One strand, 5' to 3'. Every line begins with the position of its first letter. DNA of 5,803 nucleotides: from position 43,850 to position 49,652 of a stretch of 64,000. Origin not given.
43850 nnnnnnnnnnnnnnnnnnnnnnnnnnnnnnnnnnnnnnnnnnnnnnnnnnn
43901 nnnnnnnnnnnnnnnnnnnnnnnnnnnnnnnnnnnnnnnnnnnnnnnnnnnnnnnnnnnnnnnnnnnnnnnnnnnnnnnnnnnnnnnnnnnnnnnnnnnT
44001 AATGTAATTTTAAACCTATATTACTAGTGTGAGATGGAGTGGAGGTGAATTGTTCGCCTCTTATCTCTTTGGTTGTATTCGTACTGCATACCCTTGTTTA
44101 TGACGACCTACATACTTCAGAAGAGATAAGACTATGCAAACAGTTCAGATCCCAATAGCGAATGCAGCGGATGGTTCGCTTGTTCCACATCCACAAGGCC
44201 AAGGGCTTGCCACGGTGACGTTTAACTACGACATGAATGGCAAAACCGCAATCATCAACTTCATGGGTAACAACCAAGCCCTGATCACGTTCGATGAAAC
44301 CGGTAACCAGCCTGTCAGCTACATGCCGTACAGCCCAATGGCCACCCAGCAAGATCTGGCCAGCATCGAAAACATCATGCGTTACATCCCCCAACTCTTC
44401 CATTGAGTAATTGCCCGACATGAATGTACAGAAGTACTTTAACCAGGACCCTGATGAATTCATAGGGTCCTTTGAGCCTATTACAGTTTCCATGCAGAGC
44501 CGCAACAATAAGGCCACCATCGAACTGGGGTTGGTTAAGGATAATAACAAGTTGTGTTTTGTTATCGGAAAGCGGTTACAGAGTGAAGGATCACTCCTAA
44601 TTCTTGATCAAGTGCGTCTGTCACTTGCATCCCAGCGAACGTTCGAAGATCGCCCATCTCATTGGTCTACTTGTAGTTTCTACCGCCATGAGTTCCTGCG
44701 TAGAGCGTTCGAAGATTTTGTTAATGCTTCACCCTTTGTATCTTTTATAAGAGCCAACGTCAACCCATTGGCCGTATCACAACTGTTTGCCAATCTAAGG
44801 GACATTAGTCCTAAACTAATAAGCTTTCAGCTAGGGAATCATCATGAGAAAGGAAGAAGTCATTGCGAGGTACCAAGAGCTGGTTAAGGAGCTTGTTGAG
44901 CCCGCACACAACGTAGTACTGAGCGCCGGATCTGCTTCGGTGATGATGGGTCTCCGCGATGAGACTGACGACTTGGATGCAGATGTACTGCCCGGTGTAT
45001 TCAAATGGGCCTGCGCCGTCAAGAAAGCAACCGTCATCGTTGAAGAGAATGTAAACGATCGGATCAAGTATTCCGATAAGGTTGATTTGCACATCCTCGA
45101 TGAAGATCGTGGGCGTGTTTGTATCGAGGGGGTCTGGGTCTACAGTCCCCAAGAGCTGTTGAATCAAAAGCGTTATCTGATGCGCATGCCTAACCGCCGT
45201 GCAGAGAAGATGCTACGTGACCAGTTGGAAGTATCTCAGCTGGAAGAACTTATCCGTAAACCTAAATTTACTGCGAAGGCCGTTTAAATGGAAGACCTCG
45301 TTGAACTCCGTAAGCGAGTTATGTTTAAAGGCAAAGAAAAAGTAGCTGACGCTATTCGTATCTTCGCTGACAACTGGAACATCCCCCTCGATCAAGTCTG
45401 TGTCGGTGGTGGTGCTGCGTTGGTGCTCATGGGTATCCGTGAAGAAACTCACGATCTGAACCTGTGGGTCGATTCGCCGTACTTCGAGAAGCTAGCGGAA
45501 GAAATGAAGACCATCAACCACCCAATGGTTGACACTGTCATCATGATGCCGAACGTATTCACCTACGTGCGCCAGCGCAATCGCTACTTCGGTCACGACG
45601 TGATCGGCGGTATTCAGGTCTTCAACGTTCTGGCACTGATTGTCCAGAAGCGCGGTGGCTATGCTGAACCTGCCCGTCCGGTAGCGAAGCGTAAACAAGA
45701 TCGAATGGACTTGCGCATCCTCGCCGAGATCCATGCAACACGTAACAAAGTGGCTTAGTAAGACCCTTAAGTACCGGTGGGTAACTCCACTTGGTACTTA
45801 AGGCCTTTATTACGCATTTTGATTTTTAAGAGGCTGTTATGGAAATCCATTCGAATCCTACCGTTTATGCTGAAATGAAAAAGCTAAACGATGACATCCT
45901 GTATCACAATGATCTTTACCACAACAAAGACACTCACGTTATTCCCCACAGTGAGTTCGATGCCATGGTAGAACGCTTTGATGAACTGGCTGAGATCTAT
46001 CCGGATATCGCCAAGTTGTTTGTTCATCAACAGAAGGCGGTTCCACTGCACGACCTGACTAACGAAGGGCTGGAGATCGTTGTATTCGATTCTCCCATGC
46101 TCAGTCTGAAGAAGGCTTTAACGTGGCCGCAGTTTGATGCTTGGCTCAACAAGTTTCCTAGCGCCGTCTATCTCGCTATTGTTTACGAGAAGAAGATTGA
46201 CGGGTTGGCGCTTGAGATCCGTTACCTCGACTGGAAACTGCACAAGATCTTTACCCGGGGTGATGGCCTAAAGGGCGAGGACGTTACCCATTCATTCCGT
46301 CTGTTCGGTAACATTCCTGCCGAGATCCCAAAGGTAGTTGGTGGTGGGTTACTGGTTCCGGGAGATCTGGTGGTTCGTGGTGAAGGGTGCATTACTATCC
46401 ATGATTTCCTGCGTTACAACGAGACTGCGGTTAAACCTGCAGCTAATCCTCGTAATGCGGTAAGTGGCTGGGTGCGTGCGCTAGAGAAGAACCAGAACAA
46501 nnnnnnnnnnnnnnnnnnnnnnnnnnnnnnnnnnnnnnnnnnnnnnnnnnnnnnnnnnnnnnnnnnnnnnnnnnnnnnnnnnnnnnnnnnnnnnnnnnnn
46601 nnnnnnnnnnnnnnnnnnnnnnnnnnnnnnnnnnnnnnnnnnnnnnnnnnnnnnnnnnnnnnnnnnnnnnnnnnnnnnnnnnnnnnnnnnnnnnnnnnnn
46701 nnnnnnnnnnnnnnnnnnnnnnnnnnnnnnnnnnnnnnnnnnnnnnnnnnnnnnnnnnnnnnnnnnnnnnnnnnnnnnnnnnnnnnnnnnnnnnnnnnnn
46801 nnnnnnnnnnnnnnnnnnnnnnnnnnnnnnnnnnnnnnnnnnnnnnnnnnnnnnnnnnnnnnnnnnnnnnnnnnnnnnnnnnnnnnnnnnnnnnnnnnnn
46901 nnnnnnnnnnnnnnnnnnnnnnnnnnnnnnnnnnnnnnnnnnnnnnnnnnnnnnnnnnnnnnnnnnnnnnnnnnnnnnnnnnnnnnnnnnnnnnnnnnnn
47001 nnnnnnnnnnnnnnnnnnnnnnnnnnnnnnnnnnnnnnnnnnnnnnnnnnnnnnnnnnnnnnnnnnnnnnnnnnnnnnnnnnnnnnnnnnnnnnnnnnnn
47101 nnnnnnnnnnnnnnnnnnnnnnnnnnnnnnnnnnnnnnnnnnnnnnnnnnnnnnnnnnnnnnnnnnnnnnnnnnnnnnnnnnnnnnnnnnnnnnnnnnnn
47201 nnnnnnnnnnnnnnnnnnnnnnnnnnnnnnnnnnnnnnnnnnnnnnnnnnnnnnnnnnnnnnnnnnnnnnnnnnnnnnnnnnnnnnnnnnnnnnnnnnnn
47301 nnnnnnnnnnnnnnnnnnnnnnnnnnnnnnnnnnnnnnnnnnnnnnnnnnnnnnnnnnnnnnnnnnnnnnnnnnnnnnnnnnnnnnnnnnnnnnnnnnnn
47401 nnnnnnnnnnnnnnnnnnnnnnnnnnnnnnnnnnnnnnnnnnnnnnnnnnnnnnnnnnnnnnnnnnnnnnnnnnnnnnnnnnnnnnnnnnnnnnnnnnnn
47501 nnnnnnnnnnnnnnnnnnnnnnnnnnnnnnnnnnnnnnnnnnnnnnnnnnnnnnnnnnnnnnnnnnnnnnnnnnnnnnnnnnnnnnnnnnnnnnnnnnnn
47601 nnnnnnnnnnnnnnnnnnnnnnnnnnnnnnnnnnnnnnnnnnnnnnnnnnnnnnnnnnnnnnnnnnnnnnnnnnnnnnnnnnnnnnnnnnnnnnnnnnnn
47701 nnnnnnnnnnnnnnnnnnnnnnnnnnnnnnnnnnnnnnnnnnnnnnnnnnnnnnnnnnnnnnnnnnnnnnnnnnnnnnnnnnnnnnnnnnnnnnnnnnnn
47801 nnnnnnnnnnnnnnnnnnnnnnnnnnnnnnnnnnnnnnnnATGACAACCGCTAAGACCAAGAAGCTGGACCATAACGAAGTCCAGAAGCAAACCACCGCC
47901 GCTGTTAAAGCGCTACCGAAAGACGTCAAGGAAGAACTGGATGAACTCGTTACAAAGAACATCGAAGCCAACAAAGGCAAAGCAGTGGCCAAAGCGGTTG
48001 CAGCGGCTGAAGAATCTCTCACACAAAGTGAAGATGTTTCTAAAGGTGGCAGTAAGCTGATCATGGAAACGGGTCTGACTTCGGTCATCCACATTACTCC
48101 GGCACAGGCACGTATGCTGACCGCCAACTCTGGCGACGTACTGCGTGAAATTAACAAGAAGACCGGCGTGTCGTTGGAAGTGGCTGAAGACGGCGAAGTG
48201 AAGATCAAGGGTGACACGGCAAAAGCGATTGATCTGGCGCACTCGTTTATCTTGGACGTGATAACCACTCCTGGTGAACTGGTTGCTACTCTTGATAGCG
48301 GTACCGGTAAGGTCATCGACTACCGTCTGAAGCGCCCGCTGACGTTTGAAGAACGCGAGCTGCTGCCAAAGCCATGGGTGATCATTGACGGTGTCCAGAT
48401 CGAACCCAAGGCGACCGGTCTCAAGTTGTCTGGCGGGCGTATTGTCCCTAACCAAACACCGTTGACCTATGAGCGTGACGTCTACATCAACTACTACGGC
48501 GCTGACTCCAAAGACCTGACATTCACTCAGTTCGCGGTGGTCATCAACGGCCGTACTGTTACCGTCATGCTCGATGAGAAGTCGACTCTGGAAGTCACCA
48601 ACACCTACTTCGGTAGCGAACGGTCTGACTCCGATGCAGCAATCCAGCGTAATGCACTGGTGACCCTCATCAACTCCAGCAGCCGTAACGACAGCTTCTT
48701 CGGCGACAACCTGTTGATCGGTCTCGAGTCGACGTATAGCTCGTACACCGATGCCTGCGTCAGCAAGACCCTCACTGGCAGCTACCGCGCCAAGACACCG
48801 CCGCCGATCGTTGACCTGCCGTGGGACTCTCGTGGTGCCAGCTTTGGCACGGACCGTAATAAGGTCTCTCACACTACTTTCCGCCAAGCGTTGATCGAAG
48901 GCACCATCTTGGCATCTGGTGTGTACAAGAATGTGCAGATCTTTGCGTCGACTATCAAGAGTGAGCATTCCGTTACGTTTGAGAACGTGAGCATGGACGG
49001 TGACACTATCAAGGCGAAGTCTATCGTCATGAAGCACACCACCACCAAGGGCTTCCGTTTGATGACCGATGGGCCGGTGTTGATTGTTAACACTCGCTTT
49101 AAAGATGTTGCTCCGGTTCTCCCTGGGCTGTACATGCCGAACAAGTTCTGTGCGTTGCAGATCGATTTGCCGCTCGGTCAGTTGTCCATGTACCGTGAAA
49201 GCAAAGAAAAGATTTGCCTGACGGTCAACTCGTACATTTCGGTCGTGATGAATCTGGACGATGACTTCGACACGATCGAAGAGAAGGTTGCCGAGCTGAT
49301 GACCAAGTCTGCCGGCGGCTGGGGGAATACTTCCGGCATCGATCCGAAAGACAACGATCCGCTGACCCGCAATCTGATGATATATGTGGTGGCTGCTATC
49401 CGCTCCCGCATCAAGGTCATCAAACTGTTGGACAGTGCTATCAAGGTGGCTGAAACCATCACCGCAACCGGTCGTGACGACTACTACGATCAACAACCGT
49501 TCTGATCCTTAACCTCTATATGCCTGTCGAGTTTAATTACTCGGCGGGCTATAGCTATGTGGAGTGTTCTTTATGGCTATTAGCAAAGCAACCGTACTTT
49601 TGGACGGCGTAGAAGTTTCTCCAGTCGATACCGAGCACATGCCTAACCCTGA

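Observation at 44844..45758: Tandem minimal nucleotidyltransferases: one intact, one apparently catalytically dead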

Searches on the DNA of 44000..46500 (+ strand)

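Call 8: search_dna_similar(query=window:44000-46500:+, collection=phages, mode=near, max_rows=20)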
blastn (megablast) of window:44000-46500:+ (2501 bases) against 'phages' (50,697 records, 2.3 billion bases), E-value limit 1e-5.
No match.

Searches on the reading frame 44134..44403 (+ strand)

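Call 85: search_protein_families(library=pfam, proteins=[window:44134-44403:+], max_evalue=0.001)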
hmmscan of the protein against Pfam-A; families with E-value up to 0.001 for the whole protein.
window:44134-44403:+ (90 aa): 0 families

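Call 97: search_protein_families(library=phrogs, proteins=[window:44134-44403:+], max_evalue=0.001)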
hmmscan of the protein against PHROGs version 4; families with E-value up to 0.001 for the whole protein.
window:44134-44403:+ (90 aa): 1 family
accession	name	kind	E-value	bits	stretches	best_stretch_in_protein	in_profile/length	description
phrog_16812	-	unknown function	5.2e-10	40.3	1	3-85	7-89/90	-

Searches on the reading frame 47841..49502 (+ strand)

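Call 85: search_protein_families(library=pfam, proteins=[window:47841-49502:+], max_evalue=0.001)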
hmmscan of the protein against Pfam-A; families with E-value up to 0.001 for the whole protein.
window:47841-49502:+ (554 aa): 1 family
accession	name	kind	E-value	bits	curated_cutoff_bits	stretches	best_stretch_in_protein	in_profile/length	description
PF00013.35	KH_1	-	0.00015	21.9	21.5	1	82-138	3-65/66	KH domain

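Call 97: search_protein_families(library=phrogs, proteins=[window:47841-49502:+], max_evalue=0.001)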
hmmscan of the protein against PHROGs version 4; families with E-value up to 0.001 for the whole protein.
window:47841-49502:+ (554 aa): 0 families
